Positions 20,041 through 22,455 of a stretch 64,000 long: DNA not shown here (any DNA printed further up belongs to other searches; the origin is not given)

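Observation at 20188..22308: PurF::PurN fusion whose catalytic N-terminal Cys is encoded upstream of any canonical start codon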

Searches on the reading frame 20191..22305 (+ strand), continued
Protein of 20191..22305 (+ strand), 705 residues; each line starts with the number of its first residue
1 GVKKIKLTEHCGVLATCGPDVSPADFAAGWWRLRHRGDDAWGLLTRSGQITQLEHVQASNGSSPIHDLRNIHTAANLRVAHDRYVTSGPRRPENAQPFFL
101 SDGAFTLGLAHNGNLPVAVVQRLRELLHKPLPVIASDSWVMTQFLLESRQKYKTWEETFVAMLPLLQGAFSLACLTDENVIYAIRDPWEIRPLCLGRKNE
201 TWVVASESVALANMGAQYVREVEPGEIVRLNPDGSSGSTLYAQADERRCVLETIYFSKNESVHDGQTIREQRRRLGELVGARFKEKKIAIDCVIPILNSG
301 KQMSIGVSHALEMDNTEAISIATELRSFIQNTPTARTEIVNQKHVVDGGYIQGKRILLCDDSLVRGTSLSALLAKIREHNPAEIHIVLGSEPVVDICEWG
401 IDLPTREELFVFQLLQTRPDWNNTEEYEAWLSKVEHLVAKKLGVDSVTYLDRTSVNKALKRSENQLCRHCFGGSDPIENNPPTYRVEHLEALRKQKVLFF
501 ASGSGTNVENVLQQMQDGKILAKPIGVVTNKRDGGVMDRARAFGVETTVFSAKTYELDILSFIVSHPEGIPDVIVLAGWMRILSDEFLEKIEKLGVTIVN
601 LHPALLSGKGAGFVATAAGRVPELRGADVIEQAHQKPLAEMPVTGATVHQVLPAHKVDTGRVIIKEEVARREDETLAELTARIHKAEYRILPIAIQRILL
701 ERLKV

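Call 26: find_encoding_contigs(protein=P0010, flank=10000, max_places=1)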
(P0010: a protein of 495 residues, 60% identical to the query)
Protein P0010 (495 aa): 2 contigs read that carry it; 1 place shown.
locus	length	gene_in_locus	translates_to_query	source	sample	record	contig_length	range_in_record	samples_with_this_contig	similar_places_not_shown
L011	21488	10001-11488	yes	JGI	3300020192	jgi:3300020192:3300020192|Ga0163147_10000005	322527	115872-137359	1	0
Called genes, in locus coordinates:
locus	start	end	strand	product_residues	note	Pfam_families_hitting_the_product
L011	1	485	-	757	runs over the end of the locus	-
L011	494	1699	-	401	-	PF00404:Dockerin_1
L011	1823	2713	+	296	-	PF00483:NTP_transferase, PF12804:NTP_transf_3 (faint)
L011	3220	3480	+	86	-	-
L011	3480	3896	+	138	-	PF01850:PIN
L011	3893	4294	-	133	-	-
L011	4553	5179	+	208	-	PF07314:Lit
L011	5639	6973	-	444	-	-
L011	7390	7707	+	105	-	-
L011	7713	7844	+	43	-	-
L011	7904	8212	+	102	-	PF18924:DUF5674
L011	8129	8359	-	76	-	-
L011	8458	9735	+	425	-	PF07690:MFS_1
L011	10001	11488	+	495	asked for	PF13522:GATase_6, PF13537:GATase_7, PF00156:Pribosyltran (weak)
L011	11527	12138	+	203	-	PF00156:Pribosyltran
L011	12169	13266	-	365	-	PF00155:Aminotran_1_2, PF01041:DegT_DnrJ_EryC1, PF01212:Beta_elim_lyase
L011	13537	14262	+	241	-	PF00535:Glycos_transf_2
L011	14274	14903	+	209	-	PF00908:dTDP_sugar_isom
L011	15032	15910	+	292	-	PF02463:SMC_N (faint), PF00005:ABC_tran, PF13304:AAA_21 (weak)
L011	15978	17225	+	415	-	PF07690:MFS_1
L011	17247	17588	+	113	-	PF04993:TfoX_N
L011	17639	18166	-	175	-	PF00293:NUDIX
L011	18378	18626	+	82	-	-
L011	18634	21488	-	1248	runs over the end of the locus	-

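Call 28: find_related_loci(query=A1, collection=metagenome_contigs, flank=10000)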
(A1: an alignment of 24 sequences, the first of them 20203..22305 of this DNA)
Query A1 (701 aa) in metagenome_contigs; peptide patterns used: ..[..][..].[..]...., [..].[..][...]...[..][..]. (x = any residue, [..] = any of these).
195 stretches matched a pattern; 118 encode a relative of the query (tblastn E <= 1e-3); the best 80 are kept; 80 distinct loci.
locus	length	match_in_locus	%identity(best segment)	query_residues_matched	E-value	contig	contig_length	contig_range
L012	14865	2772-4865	52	1-696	0e+0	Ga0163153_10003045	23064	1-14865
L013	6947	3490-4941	70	3-483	0e+0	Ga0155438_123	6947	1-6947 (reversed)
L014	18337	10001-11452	70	3-483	0e+0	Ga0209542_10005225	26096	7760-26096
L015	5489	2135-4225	49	4-701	0e+0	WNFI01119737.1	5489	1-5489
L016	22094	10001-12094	52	1-696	0e+0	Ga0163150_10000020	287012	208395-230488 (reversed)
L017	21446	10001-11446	60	3-480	0e+0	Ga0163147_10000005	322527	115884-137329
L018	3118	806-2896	42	3-696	0e+0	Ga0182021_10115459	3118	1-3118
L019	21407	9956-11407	70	3-483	0e+0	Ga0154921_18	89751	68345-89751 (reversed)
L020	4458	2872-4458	44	1-533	2e-138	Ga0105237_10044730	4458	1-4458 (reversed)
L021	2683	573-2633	35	2-695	3e-127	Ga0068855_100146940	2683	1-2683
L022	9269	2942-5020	33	3-695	5e-121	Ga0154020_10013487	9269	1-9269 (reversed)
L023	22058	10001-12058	34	3-695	8e-119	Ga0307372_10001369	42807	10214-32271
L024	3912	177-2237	33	2-695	3e-119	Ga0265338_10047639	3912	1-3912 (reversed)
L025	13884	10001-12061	33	2-695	5e-117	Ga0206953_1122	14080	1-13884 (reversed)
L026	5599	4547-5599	49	4-354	1e-103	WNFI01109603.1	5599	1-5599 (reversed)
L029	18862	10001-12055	35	3-695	3e-126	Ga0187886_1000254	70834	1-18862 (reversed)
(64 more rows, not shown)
